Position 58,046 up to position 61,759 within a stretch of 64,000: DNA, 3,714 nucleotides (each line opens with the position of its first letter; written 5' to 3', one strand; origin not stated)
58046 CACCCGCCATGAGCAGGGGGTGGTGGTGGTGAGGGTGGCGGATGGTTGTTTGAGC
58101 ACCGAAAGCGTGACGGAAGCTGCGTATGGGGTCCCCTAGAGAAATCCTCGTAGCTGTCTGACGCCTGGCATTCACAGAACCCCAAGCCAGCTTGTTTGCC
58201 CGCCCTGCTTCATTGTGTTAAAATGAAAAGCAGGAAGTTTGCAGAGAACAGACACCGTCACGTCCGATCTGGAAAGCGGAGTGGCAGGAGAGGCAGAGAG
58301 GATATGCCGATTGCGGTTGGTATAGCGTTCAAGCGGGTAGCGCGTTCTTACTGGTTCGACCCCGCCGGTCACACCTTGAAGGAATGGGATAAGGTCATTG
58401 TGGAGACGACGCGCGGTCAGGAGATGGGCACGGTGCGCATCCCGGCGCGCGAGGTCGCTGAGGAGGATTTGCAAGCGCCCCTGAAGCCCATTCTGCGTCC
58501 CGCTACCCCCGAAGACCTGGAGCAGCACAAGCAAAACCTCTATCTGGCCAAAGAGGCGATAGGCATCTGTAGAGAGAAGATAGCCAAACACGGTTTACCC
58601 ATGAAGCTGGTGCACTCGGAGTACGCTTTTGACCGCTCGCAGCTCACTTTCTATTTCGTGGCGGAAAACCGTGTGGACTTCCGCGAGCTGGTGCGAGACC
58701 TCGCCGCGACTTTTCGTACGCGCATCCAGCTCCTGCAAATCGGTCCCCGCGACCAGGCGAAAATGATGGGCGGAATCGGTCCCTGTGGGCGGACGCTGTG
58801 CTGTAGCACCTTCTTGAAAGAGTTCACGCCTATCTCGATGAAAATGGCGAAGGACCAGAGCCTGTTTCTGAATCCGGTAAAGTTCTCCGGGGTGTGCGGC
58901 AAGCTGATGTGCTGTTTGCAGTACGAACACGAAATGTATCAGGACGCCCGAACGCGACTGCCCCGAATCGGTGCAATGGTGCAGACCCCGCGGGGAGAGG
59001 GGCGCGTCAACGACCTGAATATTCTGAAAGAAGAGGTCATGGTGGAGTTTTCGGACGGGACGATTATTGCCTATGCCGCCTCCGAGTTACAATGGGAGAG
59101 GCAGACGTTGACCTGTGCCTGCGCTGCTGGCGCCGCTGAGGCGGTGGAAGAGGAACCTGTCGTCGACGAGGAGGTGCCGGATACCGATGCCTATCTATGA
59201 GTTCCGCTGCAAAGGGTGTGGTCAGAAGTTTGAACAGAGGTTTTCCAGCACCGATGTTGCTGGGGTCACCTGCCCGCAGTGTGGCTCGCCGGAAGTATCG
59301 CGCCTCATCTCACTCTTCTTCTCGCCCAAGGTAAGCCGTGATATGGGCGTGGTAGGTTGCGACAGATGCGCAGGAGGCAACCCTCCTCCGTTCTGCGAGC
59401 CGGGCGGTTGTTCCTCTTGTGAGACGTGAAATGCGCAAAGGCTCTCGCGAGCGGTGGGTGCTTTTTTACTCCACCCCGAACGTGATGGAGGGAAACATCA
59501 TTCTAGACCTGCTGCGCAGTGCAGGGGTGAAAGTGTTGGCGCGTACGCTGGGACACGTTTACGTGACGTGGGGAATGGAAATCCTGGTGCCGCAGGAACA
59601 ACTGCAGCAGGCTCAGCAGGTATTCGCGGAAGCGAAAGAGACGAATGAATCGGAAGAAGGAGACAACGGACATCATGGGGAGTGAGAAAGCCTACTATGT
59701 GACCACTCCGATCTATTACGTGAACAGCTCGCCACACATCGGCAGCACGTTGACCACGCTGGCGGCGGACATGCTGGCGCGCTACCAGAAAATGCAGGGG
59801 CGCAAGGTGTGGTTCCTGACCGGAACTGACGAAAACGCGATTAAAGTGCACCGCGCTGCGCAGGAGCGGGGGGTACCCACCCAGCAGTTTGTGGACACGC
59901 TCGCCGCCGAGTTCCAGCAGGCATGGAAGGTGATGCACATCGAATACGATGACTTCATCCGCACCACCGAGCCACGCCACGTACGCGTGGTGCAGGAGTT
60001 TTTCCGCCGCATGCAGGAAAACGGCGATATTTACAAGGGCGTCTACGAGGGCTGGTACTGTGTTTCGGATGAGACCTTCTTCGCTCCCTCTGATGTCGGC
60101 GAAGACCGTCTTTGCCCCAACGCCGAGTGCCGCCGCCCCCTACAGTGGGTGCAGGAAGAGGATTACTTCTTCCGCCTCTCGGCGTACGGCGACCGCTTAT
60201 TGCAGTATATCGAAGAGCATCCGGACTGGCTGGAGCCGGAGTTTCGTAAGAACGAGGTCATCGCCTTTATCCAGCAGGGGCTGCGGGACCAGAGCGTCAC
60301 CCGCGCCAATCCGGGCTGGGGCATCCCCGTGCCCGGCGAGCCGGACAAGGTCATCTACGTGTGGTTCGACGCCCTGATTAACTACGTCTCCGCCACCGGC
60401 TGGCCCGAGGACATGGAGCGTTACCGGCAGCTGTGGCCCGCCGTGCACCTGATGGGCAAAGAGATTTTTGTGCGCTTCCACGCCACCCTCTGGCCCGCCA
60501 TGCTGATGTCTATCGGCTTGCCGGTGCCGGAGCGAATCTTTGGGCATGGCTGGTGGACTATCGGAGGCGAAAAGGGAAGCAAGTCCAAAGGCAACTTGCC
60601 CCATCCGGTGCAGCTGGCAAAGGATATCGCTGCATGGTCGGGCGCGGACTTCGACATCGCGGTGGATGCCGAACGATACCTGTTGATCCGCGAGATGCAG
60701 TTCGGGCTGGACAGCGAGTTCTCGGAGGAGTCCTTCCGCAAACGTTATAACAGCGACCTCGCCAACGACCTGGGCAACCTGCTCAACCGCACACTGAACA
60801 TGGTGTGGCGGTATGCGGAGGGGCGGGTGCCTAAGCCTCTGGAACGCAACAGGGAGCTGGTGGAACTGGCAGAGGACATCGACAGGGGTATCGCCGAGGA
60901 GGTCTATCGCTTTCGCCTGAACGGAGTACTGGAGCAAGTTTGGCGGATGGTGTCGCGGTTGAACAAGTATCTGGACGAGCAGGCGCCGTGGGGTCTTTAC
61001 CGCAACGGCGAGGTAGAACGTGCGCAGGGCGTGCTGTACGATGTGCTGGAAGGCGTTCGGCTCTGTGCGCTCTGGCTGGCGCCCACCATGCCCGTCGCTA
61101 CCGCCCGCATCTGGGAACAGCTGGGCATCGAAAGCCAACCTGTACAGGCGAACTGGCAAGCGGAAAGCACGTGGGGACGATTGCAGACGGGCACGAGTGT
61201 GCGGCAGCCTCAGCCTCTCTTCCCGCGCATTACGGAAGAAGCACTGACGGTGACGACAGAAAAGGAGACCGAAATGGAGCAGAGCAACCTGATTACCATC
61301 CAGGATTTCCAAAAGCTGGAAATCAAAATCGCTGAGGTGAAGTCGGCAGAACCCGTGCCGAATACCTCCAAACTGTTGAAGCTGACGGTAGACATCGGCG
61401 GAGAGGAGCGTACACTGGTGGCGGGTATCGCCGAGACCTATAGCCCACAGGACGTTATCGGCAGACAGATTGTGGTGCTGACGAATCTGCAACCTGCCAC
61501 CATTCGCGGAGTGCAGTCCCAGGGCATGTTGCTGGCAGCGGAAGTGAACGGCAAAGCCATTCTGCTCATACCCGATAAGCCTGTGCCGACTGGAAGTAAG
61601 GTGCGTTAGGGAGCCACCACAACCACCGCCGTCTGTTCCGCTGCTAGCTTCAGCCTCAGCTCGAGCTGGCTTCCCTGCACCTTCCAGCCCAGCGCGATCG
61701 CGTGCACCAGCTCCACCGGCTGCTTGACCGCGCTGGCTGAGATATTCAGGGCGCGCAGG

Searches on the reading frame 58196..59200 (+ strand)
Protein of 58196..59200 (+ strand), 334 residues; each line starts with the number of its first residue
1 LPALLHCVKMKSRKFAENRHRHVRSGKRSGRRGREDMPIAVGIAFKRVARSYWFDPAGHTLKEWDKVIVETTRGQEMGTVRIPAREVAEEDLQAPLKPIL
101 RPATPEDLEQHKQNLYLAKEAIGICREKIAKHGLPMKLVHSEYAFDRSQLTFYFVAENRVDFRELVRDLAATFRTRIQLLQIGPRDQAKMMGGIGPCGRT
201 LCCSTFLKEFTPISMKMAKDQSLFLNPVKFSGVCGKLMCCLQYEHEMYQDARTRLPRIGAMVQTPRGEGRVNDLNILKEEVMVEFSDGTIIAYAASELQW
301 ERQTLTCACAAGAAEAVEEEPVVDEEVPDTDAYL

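Call 57: search_protein_families(library=pfam, proteins=[window:58196-59200:+], max_evalue=0.0001)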
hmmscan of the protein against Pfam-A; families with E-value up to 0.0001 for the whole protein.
window:58196-59200:+ (334 aa): 1 family
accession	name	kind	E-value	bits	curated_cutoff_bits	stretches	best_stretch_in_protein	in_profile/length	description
PF04468.17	PSP1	-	5.6e-35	120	27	1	97-182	1-86/86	PSP1 C-terminal conserved region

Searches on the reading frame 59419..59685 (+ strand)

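Call 58: search_protein_families(library=pfam, proteins=[window:59419-59685:+], max_evalue=0.001)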
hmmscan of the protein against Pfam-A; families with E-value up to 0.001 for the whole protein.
window:59419-59685:+ (88 aa): 1 family
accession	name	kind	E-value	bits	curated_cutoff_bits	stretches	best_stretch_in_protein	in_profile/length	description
PF09413.15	DUF2007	-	0.00019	22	25.7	1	13-73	1-66/66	Putative prokaryotic signal transducing protein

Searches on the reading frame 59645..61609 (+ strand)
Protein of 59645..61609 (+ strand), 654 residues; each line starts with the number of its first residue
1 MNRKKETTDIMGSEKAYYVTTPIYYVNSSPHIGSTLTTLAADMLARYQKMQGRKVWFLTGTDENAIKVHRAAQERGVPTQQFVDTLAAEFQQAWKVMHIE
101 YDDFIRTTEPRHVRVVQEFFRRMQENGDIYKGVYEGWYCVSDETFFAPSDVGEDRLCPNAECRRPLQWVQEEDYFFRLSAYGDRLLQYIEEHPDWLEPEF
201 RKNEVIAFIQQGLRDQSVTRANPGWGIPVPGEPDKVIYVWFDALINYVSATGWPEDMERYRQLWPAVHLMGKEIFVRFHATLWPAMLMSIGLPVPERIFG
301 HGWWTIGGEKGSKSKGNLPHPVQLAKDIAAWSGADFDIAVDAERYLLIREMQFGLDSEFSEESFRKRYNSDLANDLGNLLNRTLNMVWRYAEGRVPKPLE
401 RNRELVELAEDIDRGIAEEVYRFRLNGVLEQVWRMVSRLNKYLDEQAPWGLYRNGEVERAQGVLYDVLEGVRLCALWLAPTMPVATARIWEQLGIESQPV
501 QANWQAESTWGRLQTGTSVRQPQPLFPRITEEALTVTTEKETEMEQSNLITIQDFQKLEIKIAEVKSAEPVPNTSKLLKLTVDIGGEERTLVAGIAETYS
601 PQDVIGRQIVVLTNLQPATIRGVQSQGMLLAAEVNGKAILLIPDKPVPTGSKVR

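Call 57: search_protein_families(library=pfam, proteins=[window:59645-61609:+], max_evalue=0.0001)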
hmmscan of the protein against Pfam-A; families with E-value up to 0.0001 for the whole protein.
window:59645-61609:+ (654 aa): 6 families
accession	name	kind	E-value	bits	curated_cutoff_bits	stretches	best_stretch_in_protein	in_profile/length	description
PF09334.17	tRNA-synt_1g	-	2.8e-98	329.7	20.1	1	17-384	1-391/391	tRNA synthetases class I (M)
PF01588.26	tRNA_bind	-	7.3e-26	90.6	27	1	560-652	1-96/96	Putative tRNA binding domain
PF00133.28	tRNA-synt_1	-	1.5e-17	63.9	22.7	1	13-230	21-244/414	tRNA synthetases class I (I, L, M and V)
PF19303.5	Anticodon_3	-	2.9e-09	37.4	23.5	1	438-535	47-141/152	Anticodon binding domain of methionyl tRNA ligase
PF08264.19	Anticodon_1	-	3e-06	27.6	25.1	1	415-508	14-109/148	Anticodon-binding domain of tRNA ligase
PF01406.26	tRNA-synt_1e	-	3.7e-05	23.7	27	0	26-132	19-124/301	tRNA synthetases class I (C) catalytic domain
